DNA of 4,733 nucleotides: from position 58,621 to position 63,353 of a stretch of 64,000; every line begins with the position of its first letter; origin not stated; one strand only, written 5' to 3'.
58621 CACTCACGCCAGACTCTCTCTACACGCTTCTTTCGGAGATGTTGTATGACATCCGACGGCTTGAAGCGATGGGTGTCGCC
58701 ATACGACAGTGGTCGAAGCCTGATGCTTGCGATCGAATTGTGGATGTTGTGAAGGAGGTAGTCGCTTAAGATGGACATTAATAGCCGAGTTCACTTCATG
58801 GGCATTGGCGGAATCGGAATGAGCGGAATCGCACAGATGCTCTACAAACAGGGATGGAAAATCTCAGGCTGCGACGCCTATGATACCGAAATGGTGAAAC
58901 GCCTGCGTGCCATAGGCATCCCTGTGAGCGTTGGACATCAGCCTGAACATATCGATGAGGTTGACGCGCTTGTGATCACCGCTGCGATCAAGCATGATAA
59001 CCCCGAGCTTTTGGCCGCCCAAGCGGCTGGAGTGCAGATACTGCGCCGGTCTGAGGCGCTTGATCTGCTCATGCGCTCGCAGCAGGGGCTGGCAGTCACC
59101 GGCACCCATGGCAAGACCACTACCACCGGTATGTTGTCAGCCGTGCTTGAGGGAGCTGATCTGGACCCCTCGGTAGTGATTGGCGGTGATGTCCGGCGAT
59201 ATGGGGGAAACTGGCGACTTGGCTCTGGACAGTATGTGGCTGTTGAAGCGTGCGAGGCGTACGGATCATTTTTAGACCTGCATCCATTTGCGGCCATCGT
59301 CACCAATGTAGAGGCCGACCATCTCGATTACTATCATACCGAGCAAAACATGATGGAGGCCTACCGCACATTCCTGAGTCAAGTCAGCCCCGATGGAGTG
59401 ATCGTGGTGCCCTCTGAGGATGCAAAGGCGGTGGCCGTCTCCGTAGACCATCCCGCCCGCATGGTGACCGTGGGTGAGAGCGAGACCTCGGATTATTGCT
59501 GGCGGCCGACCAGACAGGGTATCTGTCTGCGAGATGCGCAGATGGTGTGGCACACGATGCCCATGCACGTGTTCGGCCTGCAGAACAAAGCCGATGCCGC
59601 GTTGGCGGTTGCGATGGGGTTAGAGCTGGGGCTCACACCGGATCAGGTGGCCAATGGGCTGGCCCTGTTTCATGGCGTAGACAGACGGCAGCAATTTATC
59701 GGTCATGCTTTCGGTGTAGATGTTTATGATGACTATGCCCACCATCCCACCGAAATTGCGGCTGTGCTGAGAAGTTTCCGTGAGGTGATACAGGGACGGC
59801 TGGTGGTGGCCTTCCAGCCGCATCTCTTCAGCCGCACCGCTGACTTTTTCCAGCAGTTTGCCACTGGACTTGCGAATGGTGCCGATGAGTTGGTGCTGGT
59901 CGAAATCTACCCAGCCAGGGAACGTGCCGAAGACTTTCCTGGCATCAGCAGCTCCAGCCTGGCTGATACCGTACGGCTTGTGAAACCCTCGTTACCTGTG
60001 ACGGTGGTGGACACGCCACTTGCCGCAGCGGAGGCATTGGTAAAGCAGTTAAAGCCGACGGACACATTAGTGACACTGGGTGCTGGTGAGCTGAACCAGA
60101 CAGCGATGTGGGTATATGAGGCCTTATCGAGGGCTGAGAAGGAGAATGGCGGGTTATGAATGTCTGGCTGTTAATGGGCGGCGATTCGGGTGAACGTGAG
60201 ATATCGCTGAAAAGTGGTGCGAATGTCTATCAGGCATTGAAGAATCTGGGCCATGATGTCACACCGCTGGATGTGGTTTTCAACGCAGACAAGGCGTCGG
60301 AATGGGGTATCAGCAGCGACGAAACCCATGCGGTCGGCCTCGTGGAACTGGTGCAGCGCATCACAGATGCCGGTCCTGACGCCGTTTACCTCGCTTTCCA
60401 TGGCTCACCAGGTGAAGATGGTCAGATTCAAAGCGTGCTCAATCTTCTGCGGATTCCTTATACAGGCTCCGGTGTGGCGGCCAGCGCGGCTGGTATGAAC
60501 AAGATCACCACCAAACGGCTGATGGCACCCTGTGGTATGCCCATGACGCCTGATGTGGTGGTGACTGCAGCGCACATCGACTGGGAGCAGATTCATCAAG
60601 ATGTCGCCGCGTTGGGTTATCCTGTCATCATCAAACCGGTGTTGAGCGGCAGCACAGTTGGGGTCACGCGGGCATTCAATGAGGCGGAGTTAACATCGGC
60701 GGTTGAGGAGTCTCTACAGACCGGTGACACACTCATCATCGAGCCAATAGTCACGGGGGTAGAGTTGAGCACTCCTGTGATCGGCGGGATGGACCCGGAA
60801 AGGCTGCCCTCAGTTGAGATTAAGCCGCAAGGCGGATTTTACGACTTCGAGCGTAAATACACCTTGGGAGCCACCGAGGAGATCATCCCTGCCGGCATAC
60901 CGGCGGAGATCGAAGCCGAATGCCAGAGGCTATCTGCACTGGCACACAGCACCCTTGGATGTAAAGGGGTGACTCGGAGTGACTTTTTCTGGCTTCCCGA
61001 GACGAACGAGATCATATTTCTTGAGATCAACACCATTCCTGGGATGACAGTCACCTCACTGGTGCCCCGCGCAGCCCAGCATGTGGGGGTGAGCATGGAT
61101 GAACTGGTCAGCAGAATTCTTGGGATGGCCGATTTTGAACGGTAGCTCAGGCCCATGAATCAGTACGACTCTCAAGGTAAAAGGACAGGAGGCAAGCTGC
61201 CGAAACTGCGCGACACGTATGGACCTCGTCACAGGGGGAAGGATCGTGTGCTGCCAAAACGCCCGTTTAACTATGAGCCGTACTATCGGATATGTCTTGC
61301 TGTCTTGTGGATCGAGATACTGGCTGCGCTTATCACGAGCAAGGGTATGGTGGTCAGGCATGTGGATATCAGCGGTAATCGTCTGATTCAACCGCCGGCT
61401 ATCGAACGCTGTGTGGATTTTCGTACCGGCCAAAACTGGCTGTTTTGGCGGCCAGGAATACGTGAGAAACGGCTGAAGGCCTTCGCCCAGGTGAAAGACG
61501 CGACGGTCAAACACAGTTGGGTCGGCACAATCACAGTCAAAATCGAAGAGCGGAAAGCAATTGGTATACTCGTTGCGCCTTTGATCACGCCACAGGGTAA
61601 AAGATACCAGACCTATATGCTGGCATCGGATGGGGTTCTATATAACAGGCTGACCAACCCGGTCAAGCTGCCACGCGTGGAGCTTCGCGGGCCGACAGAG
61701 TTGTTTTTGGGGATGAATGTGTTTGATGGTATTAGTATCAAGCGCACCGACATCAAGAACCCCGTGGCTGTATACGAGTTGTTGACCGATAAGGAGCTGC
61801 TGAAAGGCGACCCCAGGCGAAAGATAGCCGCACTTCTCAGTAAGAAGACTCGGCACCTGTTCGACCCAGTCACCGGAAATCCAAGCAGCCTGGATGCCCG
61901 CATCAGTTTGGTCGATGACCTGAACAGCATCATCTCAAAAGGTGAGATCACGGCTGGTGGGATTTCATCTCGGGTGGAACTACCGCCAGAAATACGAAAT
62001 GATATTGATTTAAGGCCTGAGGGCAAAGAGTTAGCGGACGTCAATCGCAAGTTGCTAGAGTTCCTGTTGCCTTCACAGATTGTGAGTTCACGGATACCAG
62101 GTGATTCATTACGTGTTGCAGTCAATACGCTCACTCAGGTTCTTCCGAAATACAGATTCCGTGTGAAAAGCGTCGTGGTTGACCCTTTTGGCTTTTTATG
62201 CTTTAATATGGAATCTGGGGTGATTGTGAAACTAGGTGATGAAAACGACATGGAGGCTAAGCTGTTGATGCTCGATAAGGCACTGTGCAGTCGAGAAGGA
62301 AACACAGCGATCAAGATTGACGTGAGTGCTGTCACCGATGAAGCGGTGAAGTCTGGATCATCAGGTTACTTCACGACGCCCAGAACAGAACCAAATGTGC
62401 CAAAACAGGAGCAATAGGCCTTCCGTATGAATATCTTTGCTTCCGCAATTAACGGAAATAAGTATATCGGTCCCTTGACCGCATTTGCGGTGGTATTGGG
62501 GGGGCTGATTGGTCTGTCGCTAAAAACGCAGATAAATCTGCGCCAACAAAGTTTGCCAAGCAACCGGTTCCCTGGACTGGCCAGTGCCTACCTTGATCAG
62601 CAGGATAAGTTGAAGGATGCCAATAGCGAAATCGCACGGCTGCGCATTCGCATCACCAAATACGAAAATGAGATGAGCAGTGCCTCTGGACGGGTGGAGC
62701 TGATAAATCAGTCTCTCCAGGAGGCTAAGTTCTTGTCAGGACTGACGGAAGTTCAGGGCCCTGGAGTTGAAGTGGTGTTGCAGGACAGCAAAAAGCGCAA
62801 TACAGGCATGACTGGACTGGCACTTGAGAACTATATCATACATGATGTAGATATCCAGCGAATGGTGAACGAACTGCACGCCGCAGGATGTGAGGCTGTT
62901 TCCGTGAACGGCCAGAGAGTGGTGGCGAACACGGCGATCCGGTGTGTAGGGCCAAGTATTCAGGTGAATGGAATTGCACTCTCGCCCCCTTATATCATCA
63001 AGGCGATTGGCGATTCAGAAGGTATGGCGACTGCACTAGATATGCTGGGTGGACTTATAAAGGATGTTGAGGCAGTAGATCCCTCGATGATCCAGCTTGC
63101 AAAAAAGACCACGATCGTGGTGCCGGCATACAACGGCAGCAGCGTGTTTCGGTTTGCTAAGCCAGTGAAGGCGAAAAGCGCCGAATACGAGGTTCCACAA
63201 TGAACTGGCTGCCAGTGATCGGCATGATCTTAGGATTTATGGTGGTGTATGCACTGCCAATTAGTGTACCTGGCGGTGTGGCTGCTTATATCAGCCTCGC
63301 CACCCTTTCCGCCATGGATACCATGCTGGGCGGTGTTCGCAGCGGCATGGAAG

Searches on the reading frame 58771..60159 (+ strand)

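Call 46: search_protein_families(library=pfam, proteins=[window:58771-60159:+], max_evalue=0.0001)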
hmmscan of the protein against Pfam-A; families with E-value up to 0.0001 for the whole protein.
window:58771-60159:+ (462 aa): 3 families
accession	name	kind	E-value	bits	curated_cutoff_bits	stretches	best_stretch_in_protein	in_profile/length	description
PF01225.30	Mur_ligase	-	1.3e-24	86.8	21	1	7-103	2-93/95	Mur ligase family, catalytic domain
PF02875.26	Mur_ligase_C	-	8.2e-22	78.8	28.4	1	305-439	1-127/127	Mur ligase, glutamate ligase domain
PF08245.18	Mur_ligase_M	-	1.2e-17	64.9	24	1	109-245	1-156/200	Mur ligase middle domain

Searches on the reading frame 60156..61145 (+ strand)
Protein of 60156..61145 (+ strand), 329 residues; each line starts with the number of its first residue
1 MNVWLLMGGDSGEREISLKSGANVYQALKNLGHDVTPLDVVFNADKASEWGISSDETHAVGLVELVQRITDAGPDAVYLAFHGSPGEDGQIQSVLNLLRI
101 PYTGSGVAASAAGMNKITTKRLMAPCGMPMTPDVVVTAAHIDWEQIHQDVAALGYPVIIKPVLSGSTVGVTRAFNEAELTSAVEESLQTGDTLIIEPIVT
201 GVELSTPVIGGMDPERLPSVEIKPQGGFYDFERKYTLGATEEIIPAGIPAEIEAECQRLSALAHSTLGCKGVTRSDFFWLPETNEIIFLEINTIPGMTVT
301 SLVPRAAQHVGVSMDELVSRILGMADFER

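Call 46: search_protein_families(library=pfam, proteins=[window:60156-61145:+], max_evalue=0.0001)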
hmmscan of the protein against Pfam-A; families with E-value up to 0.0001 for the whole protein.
window:60156-61145:+ (329 aa): 4 families
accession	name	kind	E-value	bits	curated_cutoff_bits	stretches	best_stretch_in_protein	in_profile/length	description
PF07478.18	Dala_Dala_lig_C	-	2.5e-48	164.7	24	1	122-322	1-203/204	D-ala D-ala ligase C-terminus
PF01820.27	Dala_Dala_lig_N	-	1.7e-19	71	34.6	1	2-105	1-121/121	D-ala D-ala ligase N-terminus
PF02222.28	ATP-grasp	-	1.5e-05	25.2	27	1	143-291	19-159/179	ATP-grasp domain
PF02786.22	CPSase_L_D2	-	4.1e-05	23.6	19.8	0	116-190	2-74/211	Carbamoyl-phosphate synthase L chain, ATP binding domain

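Call 72: find_encoding_contigs(protein=window:60156-61145:+, flank=1000, max_places=3)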
Protein window:60156-61145:+ (329 aa): 4 contigs read that carry it; 2 places shown.
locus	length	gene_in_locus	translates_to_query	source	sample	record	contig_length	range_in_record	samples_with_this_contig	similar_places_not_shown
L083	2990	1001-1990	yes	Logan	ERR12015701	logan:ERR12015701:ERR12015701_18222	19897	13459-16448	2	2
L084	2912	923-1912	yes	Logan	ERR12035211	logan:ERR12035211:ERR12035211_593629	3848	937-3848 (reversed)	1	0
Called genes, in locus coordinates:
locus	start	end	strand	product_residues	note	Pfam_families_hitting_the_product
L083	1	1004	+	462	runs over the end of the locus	PF01225:Mur_ligase, PF08245:Mur_ligase_M, PF02875:Mur_ligase_C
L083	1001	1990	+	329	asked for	PF01820:Dala_Dala_lig_N, PF02222:ATP-grasp (faint), PF07478:Dala_Dala_lig_C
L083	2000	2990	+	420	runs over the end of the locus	PF08478:POTRA_1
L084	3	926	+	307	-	?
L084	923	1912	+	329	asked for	PF01820:Dala_Dala_lig_N, PF02222:ATP-grasp (faint), PF07478:Dala_Dala_lig_C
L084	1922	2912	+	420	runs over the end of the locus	PF08478:POTRA_1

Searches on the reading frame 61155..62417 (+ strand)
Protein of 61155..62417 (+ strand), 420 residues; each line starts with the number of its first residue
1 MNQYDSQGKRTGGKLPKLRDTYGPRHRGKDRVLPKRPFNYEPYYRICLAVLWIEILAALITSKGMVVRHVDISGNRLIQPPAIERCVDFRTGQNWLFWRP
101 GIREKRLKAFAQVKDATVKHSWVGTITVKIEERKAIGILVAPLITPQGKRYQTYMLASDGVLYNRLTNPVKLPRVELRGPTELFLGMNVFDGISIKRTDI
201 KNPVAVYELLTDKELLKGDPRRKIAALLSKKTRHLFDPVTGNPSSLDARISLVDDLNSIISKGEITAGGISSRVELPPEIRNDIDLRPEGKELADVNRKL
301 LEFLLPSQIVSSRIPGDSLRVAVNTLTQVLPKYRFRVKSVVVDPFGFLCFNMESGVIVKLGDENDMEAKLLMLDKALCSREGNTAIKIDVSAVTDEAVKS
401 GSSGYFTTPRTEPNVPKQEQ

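Call 46: search_protein_families(library=pfam, proteins=[window:61155-62417:+], max_evalue=0.0001)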
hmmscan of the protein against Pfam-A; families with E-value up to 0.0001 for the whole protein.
window:61155-62417:+ (420 aa): 1 family
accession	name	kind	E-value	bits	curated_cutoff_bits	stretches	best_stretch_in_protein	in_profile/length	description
PF08478.15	POTRA_1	-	5.2e-09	36.7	23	1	67-133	3-69/69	POTRA domain, FtsQ-type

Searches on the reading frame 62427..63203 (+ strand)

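Call 46: search_protein_families(library=pfam, proteins=[window:62427-63203:+], max_evalue=0.0001)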
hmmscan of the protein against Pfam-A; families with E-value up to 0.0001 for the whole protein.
window:62427-63203:+ (258 aa): 1 family
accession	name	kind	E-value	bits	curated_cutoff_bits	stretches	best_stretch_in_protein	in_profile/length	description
PF05949.17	DUF881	-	1.9e-42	145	25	1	97-245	2-146/146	Bacterial protein of unknown function (DUF881)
